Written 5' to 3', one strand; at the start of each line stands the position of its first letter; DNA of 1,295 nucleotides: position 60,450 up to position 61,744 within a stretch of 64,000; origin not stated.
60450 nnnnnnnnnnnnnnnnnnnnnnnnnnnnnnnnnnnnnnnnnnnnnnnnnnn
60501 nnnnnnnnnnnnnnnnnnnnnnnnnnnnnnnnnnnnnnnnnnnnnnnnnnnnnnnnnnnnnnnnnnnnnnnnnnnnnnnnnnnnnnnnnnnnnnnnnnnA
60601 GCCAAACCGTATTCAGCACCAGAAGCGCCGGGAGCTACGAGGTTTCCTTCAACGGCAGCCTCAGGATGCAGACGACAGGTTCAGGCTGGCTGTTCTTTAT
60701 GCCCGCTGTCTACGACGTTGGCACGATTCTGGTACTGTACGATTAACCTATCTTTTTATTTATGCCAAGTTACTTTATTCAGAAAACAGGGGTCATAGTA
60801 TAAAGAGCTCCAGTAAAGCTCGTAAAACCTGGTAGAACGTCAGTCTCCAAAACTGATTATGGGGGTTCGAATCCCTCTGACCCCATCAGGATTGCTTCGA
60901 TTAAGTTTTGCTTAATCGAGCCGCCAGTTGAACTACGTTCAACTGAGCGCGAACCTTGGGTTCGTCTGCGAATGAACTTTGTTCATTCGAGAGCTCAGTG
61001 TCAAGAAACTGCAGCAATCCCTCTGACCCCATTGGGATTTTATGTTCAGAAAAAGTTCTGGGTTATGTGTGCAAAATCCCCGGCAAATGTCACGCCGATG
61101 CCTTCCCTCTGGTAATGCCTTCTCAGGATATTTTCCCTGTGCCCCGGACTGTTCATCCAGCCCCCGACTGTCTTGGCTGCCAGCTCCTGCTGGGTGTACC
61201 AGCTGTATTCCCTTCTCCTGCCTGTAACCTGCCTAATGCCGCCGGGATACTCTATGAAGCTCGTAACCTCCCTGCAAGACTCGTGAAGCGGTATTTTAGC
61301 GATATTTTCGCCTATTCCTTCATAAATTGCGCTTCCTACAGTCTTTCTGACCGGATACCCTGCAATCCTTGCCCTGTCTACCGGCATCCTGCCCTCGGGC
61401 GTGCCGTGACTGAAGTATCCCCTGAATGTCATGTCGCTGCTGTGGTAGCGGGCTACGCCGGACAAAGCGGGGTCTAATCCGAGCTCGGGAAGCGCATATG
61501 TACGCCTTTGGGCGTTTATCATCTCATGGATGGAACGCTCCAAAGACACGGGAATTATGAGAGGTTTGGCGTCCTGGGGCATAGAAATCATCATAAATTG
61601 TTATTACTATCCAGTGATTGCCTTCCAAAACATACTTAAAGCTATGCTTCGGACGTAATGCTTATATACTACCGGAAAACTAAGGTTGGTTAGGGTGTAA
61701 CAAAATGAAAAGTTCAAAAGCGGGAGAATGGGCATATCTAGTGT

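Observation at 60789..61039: tRNA-Trp carries a D-arm hairpin insertion, and its 3' end is duplicated around a 122-nt tandem-hairpin cassette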

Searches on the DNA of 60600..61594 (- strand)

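Call 32: search_rna_families(sources=[L023, L024], threshold=evalue, max_evalue=1, show_alignments=2)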
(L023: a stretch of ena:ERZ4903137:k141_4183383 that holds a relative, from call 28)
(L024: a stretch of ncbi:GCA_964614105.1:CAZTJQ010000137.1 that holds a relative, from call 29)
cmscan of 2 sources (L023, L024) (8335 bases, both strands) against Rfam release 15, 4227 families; matches with E-value up to 1: 3.
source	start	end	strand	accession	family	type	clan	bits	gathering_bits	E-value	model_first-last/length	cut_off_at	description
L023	3064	3129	-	RF00005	tRNA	Gene; tRNA;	CL00001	45.4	29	2.4e-07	4-67/71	no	tRNA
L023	4325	4394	+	RF02939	COG2908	Cis-reg;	-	17.8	58.7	0.95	1-45/45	no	COG2908 RNA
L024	472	532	+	RF01122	sR39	Gene; snRNA; snoRNA; CD-box;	-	17.6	50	0.75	1-56/56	no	Small nucleolar RNA sR39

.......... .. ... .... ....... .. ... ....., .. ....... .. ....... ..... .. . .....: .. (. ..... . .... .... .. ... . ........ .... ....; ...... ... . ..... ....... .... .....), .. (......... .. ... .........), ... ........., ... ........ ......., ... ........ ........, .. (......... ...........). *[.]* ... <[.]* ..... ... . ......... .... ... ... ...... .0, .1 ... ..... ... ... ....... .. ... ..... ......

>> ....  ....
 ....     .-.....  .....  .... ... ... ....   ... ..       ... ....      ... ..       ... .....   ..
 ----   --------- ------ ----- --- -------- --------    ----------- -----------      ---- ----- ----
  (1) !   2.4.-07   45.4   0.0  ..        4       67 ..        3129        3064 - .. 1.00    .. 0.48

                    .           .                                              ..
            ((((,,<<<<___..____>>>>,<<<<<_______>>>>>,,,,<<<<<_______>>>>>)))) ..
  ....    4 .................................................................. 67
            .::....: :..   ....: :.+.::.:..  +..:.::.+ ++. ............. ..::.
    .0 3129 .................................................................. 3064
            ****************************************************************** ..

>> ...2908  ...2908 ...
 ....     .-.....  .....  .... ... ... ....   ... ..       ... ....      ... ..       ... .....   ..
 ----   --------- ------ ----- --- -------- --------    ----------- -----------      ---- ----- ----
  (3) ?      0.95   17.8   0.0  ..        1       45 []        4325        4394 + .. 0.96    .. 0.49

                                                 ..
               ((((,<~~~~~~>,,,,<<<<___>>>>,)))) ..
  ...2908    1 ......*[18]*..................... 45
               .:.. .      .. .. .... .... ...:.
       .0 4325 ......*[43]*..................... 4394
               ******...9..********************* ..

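Call 70: search_rna_families(source=window, start=60600, end=61200, threshold=evalue, max_evalue=5, show_alignments=1)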
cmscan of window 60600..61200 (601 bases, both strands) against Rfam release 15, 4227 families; matches with E-value up to 5: 5.
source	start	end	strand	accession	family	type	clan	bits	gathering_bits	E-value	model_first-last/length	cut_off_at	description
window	60822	60877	+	RF00005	tRNA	Gene; tRNA;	CL00001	31.5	29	0.00011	10-63/71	no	tRNA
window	60967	61031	+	RF01167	sn2429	Gene; snRNA; snoRNA; CD-box;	-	22.8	50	0.043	1-77/77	no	Small nucleolar RNA sn2429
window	60783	60913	+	RF02435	SpF41_sRNA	Gene; sRNA;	-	19.1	52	2.3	1-105/105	no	Streptococcus sRNA SpF41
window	60848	60885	-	RF04351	Plastid-psbl-rps4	Cis-reg;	-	15.4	68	2.5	1-53/53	no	Plastid-psbl-rps4 3UTR RNA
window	60970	60992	+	RF02843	RefA5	Gene; antisense;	-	14.5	91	3.7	1-68/68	no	Enterococcus sRNA A5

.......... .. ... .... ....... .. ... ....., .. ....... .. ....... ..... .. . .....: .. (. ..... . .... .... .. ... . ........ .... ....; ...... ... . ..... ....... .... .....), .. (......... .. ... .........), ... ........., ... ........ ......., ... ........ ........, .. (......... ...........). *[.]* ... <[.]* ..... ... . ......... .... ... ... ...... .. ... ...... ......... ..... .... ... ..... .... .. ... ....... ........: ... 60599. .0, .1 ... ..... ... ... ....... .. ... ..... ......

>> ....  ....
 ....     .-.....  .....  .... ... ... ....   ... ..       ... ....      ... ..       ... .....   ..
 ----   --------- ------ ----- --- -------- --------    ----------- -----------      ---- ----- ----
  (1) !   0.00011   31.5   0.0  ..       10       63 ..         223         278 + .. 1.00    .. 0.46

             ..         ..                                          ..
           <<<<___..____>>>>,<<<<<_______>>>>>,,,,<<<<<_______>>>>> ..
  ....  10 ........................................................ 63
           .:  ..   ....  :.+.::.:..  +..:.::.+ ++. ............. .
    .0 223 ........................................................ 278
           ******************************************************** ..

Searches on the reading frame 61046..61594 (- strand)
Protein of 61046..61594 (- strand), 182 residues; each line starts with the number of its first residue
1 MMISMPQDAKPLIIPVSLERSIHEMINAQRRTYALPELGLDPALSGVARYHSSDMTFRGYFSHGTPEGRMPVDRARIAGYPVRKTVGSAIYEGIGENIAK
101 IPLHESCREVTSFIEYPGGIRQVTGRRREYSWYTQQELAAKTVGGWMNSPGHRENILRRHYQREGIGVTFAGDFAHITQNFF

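Call 7: find_encoding_contigs(protein=window:61046-61594:-, flank=6000, max_places=10)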
Protein window:61046-61594:- (182 aa): 1 contig read that carries it; 1 place shown.
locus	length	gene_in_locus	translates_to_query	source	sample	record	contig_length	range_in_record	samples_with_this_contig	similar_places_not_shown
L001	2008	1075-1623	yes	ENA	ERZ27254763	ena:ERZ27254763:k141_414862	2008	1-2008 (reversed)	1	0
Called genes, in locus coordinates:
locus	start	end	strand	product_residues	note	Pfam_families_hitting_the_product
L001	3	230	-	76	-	?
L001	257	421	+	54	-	-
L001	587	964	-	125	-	-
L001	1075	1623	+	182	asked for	PF00188:CAP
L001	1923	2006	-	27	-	?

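Call 26: find_homologous_proteins(query=window:61046-61594:-, max_evalue=1e-10)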
Query window:61046-61594:- (182 aa): 59 proteins with E <= 1e-10 among 155 candidates.
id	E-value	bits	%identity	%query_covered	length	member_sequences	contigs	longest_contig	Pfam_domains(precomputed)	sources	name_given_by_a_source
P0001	4.9e-119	413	100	99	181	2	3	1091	PF00188.33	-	-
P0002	3.3e-117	407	100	98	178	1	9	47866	PF00188.33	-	-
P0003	2.1e-101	355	87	98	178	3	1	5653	PF00188.33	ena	-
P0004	1.3e-59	219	80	70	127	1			PF00188.33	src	-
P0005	4.4e-51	191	54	98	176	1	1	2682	PF00188.33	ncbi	-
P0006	1.4e-34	137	44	98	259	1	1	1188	PF00188.33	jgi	jgi:uncharacterized protein YkwD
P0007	1.9e-33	134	43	98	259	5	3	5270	PF00188.33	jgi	-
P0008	6.7e-33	132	44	95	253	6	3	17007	PF00188.33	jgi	-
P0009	1.1e-32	131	44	95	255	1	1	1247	PF00188.33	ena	-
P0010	1.2e-32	131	44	95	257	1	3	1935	PF00188.33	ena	-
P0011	1.6e-32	131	44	95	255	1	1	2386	PF00188.33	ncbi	-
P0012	1.7e-32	131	44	95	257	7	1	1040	PF00188.33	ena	-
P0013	1.7e-32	131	43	95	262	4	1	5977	PF00188.33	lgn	-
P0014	2.0e-32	130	43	96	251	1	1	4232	PF00188.33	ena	-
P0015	4.0e-32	129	44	95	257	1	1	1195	PF00188.33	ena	-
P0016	4.6e-32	129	43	95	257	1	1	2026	PF00188.33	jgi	jgi:uncharacterized protein YkwD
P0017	4.9e-32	129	45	90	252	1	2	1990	PF00188.33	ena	-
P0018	5.4e-32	129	44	95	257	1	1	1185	PF00188.33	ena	-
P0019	7.6e-32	129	44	95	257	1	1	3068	PF00188.33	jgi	jgi:uncharacterized protein YkwD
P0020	7.7e-32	129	44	95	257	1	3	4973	PF00188.33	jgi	jgi:uncharacterized protein YkwD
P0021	8.0e-32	128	44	95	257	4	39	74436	PF00188.33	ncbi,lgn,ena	-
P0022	9.6e-32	128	43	95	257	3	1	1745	PF00188.33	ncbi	-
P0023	9.6e-32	128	43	95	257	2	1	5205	PF00188.33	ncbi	-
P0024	2.3e-31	127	43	95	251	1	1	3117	PF00188.33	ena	-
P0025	2.9e-31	127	44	90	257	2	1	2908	PF00188.33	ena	-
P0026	7.2e-31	125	42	94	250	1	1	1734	PF00188.33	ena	-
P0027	2.1e-30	124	41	95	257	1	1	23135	PF00188.33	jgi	jgi:uncharacterized protein YkwD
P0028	7.6e-28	115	41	91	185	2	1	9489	PF00188.33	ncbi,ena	-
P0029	7.3e-25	106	39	96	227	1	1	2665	PF00188.33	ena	-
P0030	1.4e-21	95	33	98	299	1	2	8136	PF00188.33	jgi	-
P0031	1.4e-21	95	33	98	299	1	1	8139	PF00188.33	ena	-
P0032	1.6e-21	95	33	98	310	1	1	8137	PF00188.33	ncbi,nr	ncbi:MAG TPA: CAP domain-containing protein [Candidatus Nitrosotalea sp.]|nr:CAP domain-containing p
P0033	7.1e-21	93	32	98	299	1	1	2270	PF00188.33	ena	-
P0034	7.3e-21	93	38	96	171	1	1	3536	PF00188.33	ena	-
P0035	1.0e-20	92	32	98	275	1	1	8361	PF00188.33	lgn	-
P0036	5.2e-20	90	32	98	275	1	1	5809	PF00188.33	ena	-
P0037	2.3e-19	88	39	91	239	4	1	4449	PF00188.33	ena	-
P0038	2.4e-19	88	38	92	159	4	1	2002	PF00188.33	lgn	-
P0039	3.5e-19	87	39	90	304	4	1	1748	PF00188.33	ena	-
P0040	7.3e-19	86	37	91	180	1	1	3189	PF00188.33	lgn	-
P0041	1.7e-18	85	36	97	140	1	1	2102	PF00188.33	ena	-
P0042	2.3e-18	85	36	99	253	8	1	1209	PF00188.33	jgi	jgi:uncharacterized protein YkwD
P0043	2.6e-18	84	35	97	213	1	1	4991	PF00188.33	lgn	-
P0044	7.2e-18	83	38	92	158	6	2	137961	PF00188.33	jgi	-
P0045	1.5e-17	82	38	88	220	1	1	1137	PF00188.33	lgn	-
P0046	7.8e-16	76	35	88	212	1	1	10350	PF00188.33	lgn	-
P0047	6.7e-14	70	37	90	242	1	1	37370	PF00188.33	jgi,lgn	-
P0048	4.2e-13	67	35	86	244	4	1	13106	PF00188.33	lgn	-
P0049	3.1e-12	65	33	90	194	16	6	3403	PF07589.17,PF00188.33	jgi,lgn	jgi:uncharacterized protein YkwD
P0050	4.7e-12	64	33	91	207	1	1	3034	PF00188.33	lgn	-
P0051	5.1e-12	64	31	77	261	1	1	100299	PF00188.33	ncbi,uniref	ncbi:CAP domain-containing protein [Streptomyces sp. NPDC086023]|uniref:CAP domain-containing protei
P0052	7.6e-12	63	31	86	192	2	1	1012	PF00188.33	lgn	-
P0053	1.2e-11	63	33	86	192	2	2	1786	PF00188.33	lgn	-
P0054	2.0e-11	62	33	86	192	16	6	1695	PF00188.33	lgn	-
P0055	2.2e-11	62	32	96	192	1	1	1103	PF00188.33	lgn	-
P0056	2.7e-11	62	31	84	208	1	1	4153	PF00188.33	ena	-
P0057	3.2e-11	61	31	91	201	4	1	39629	PF01476.27,PF00188.33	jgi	jgi:uncharacterized YkwD family protein/spore coat assembly protein SafA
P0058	4.6e-11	61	31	86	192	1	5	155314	PF00188.33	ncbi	-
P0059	9.2e-11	60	32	91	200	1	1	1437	PF01476.27,PF00188.33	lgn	-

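Call 27: find_encoding_contigs(protein=P0002, flank=4000, max_places=10)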
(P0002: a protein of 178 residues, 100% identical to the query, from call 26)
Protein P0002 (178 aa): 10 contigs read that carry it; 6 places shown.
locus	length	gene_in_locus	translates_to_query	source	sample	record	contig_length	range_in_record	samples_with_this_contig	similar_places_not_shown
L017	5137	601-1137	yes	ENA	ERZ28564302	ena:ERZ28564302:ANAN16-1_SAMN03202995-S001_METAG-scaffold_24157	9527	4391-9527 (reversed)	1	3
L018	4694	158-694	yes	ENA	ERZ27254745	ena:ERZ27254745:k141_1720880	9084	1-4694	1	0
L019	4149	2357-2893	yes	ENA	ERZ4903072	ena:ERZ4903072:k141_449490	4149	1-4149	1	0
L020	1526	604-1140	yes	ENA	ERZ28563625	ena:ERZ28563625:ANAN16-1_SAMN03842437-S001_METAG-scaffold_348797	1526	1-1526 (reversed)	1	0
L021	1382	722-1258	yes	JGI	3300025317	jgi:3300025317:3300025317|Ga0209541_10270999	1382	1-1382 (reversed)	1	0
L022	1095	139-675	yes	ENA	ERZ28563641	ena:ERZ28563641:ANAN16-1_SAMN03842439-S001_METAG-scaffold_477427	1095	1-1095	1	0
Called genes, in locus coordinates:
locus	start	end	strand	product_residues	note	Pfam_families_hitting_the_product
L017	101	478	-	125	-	-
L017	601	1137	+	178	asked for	PF00188:CAP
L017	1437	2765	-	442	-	-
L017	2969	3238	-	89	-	-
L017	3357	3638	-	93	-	-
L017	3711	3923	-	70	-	-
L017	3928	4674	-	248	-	PF00705:PCNA_N, PF02144:Rad1 (weak), PF02747:PCNA_C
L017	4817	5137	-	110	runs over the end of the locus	-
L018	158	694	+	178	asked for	PF00188:CAP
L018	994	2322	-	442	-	-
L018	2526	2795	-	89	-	-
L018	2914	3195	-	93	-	-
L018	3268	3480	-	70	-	-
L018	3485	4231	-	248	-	PF00705:PCNA_N, PF02144:Rad1 (weak), PF02747:PCNA_C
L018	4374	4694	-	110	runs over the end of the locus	-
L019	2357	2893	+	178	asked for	PF00188:CAP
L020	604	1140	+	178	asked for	PF00188:CAP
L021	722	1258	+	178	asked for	PF00188:CAP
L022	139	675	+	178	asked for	PF00188:CAP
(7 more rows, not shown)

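Call 28: find_encoding_contigs(protein=P0003, flank=6000, max_places=5)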
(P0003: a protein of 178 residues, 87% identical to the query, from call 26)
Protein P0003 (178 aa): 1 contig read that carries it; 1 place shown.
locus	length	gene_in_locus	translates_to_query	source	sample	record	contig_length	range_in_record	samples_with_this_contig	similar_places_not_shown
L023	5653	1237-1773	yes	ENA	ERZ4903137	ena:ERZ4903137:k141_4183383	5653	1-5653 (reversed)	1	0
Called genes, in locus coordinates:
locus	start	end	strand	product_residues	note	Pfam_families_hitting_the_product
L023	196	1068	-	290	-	-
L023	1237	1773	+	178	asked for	PF00188:CAP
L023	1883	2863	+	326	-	PF00498:FHA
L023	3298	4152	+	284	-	-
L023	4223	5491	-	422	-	-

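Call 29: find_encoding_contigs(protein=P0005, flank=6000, max_places=5)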
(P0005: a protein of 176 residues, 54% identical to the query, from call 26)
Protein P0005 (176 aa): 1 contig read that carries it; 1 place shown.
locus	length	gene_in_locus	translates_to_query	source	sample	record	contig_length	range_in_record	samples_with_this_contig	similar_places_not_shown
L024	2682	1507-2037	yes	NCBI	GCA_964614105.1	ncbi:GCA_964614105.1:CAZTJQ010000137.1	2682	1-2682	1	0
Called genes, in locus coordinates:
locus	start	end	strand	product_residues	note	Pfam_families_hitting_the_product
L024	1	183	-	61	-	?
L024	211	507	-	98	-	-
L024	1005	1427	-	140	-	-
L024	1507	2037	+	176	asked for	PF00188:CAP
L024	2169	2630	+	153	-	-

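Call 36: search_protein_families(library=pfam, proteins=[L023:1883-2863:+, L023:3298-4152:+, L023:196-1068:-, L023:4223-5491:-], max_evalue=0.01)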
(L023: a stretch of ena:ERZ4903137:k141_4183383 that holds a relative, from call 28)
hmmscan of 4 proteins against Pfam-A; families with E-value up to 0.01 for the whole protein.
L023:1883-2863:+ (326 aa): 1 family
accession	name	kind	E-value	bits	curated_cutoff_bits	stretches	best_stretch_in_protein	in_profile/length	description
PF00498.31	FHA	-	1.6e-10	41.7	20.7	1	246-315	1-67/67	FHA domain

L023:3298-4152:+ (284 aa): 2 families
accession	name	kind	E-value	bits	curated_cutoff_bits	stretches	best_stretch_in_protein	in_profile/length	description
PF13518.12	HTH_28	-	0.00021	21.8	25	0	86-125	9-48/52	Helix-turn-helix domain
PF13384.12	HTH_23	-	0.0051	17.1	24.6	0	92-113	19-40/50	Homeodomain-like domain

L023:196-1068:- (290 aa): 0 families

L023:4223-5491:- (422 aa): 0 families

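Call 37: list_cluster_members(proteins=[P0005, P0003, P0021, P0022, P0011, P0028])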
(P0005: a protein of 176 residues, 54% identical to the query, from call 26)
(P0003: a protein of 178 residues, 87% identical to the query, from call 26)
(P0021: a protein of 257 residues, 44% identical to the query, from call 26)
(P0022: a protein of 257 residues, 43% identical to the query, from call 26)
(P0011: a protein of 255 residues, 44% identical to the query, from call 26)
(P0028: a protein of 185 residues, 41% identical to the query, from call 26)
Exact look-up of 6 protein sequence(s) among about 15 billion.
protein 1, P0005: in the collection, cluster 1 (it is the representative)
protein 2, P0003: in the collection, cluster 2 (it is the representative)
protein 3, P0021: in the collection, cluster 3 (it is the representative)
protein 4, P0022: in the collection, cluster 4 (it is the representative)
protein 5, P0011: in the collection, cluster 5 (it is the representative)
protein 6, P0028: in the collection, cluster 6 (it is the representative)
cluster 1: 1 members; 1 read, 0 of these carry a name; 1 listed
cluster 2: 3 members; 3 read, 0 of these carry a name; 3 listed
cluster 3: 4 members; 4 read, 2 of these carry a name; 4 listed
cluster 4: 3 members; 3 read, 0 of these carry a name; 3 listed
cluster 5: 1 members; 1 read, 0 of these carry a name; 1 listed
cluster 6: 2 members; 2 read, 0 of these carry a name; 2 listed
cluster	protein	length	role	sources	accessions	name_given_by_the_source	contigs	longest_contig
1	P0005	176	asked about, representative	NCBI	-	-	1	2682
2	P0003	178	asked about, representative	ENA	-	-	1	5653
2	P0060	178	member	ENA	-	-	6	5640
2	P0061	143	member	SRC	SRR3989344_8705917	-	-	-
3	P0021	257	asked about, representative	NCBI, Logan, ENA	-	-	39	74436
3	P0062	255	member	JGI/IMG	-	uncharacterized protein YkwD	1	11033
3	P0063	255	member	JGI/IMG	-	uncharacterized protein YkwD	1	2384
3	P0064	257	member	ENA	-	-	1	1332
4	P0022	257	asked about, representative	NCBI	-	-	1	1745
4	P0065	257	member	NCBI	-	-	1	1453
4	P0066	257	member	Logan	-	-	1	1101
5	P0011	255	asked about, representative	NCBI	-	-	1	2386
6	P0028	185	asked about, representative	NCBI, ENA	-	-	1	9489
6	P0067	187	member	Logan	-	-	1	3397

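Call 39: find_encoding_contigs(protein=P0060, flank=6000, max_places=8)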
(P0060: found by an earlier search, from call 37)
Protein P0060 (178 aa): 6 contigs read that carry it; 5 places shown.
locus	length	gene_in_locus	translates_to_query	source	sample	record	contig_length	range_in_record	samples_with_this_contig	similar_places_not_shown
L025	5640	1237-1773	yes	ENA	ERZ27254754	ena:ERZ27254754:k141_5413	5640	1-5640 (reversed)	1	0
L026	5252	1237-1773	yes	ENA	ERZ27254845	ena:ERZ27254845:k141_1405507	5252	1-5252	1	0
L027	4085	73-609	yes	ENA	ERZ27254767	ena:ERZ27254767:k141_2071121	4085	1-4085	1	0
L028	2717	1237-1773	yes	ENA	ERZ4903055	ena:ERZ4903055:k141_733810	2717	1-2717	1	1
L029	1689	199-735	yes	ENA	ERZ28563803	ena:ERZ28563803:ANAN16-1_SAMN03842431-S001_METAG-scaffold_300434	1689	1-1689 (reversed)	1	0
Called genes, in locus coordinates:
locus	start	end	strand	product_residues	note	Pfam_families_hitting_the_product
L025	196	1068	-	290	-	-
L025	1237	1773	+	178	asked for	PF00188:CAP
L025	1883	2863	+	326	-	PF00498:FHA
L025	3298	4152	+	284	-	-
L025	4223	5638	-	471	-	?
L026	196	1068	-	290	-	-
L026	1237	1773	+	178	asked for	PF00188:CAP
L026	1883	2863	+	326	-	PF00498:FHA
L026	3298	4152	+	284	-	-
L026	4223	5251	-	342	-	?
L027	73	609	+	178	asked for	PF00188:CAP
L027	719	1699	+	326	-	PF00498:FHA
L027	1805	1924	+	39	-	-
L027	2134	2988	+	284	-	-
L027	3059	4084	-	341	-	?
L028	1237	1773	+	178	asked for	PF00188:CAP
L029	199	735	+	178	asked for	PF00188:CAP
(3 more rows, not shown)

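Call 69: search_protein_families(library=phrogs, proteins=[L023:3298-4152:+, L023:1883-2863:+], max_evalue=0.01)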
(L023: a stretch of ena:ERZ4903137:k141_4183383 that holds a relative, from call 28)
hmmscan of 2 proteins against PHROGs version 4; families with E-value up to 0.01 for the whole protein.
L023:3298-4152:+ (284 aa): 0 families

L023:1883-2863:+ (326 aa): 0 families
